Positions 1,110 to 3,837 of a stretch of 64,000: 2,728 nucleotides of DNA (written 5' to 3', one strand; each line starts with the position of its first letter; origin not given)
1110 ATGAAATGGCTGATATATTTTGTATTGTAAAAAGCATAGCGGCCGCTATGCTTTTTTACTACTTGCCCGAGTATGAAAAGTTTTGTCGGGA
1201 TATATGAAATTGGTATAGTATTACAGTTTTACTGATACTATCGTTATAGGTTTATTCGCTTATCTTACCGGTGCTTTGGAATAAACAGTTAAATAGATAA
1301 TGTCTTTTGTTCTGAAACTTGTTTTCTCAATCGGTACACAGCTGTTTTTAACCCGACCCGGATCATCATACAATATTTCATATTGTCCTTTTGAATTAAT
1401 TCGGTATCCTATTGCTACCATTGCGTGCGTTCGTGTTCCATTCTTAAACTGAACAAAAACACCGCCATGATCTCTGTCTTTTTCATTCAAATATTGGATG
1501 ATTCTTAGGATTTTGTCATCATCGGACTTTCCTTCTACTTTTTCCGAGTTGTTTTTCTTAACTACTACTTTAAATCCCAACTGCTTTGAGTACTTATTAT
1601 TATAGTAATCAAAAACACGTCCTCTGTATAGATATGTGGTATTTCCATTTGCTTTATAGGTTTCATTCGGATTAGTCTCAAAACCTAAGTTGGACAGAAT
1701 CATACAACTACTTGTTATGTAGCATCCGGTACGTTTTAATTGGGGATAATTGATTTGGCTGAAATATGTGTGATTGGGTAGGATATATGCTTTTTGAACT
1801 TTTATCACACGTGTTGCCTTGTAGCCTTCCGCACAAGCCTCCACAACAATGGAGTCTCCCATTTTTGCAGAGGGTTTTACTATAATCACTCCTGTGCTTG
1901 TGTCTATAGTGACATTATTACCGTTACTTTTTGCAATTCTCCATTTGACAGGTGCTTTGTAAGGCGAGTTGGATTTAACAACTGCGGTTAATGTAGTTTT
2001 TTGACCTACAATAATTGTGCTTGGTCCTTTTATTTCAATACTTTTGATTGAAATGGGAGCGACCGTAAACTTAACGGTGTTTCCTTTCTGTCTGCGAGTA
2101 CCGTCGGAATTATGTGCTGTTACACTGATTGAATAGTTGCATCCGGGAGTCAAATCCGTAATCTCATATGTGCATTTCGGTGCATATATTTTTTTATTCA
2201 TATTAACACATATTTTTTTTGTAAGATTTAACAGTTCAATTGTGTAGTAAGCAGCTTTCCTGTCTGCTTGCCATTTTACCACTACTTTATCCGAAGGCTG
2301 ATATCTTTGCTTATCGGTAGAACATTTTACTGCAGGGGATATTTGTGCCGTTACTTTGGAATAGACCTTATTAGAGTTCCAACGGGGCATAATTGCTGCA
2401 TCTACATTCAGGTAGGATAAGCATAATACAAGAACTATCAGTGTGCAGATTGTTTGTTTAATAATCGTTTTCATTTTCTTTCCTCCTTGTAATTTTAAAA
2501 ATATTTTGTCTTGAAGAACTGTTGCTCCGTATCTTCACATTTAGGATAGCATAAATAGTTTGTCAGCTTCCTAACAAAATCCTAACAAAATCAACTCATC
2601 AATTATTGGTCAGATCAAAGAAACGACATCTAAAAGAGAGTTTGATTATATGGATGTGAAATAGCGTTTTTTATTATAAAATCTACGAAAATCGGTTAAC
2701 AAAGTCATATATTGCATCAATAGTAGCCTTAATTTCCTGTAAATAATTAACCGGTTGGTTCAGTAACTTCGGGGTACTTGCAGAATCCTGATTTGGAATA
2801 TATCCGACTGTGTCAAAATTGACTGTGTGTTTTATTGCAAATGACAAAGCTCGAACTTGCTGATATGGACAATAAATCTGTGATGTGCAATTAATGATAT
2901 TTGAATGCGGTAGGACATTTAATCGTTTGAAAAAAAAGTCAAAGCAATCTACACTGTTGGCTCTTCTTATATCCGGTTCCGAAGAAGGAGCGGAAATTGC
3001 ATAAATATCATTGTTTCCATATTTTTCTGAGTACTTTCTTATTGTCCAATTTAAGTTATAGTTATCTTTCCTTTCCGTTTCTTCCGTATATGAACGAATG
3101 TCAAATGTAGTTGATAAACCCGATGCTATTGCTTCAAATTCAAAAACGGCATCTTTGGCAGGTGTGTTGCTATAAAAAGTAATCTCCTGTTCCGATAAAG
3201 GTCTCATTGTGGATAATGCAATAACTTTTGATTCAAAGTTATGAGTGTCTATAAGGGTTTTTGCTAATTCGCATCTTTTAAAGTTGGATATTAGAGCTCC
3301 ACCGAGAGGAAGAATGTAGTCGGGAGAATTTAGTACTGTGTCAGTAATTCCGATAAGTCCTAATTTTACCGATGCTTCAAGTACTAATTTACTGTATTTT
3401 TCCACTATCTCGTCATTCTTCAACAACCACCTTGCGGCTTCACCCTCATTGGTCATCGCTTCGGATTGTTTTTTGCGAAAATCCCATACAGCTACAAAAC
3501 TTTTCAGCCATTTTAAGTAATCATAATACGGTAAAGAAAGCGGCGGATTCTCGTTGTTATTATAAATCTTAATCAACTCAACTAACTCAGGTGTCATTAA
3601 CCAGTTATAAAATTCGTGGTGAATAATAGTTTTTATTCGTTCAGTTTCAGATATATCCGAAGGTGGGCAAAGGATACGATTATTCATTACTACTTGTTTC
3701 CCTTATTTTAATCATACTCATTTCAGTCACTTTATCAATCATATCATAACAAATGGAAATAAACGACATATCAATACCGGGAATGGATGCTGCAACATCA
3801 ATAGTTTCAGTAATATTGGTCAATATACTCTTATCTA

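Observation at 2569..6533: Identical 22-bp tandem 11-mer (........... x2) upstream of both the operon and the secreted peptidase gene, matching the binding mode of the adjacent OmpR-type wHTH STAND regulator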

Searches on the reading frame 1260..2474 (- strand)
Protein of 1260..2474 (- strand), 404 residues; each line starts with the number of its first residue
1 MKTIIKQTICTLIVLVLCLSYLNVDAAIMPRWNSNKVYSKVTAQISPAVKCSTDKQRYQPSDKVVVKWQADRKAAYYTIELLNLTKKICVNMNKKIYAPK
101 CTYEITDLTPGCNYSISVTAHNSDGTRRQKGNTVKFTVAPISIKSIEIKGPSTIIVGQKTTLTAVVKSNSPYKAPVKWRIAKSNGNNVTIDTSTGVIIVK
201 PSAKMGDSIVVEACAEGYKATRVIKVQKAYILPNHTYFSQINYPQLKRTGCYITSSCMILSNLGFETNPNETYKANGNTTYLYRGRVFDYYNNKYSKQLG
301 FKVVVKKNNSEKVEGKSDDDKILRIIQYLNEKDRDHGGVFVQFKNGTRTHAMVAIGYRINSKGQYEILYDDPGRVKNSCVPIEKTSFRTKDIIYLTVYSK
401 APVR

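Call 7: search_protein_families(library=pfam, proteins=[window:1260-2474:-], max_evalue=0.01)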
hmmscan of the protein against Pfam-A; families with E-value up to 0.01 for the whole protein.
window:1260-2474:- (404 aa): 4 families
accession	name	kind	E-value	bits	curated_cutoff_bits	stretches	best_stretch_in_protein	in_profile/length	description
PF00041.27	fn3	-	1.4e-07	32.1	25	1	61-129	13-76/84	Fibronectin type III domain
PF13529.12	Peptidase_C39_2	-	6e-05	24.1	24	1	237-372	5-142/143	Peptidase_C39 like family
PF25059.1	FN3_DSCAM-DSCAML_C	-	0.00016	22.4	39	1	76-131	22-75/89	DSCAM/DSCAML C-terminal Fn3-like domain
PF24421.1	Ig_J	-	0.00094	19.7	29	1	50-140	18-103/104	Tip attachment protein J, Ig-like domain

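Call 47: search_protein_families(library=ncbifam, proteins=[window:1260-2474:-], max_evalue=0.001)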
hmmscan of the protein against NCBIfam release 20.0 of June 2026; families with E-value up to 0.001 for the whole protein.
window:1260-2474:- (404 aa): 0 families

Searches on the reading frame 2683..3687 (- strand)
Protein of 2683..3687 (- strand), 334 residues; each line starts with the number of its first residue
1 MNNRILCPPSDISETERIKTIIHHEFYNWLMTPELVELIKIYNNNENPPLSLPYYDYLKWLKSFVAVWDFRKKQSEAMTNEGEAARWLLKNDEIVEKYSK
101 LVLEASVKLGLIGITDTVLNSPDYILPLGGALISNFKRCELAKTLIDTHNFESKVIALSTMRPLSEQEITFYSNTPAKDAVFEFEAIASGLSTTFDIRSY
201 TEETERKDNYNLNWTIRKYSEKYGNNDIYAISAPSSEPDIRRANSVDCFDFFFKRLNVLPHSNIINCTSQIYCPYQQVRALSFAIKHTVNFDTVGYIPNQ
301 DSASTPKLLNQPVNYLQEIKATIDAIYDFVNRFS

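Call 7: search_protein_families(library=pfam, proteins=[window:2683-3687:-], max_evalue=0.01)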
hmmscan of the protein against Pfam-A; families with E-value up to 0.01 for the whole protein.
window:2683-3687:- (334 aa): 0 families

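Call 46: search_protein_families(library=padloc, proteins=[window:2683-3687:-], max_evalue=0.001)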
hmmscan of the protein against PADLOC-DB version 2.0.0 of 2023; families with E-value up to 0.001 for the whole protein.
window:2683-3687:- (334 aa): 0 families

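Call 47: search_protein_families(library=ncbifam, proteins=[window:2683-3687:-], max_evalue=0.001)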
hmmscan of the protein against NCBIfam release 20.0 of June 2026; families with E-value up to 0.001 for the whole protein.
window:2683-3687:- (334 aa): 0 families

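Call 68: search_solved_structures(query=window:2683-3687:-, max_evalue=1)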
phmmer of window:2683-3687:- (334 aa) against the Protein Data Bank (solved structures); distinct sequences matched with E-value up to 1: 8.
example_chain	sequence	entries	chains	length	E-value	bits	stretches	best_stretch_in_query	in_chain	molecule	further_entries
3m9g_A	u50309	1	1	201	0.3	13.1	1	202-302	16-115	Protein kinase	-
8f7h_A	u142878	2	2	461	0.5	12.3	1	19-63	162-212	Surfactin synthetase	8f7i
5wby_P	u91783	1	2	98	0.51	12.3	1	48-82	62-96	Proline-rich AKT1 substrate 1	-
3py9_A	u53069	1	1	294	0.63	12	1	202-302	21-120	Protein kinase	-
5wbu_P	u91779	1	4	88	0.64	12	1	51-85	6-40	Proline-rich AKT1 substrate 1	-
8jt4_A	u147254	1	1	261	0.7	11.9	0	172-241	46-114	Alginate lyase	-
5y33_A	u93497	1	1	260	0.71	11.8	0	172-242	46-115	Alginate lyase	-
8jsd_A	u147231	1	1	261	0.71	11.8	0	172-241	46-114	Alginate lyase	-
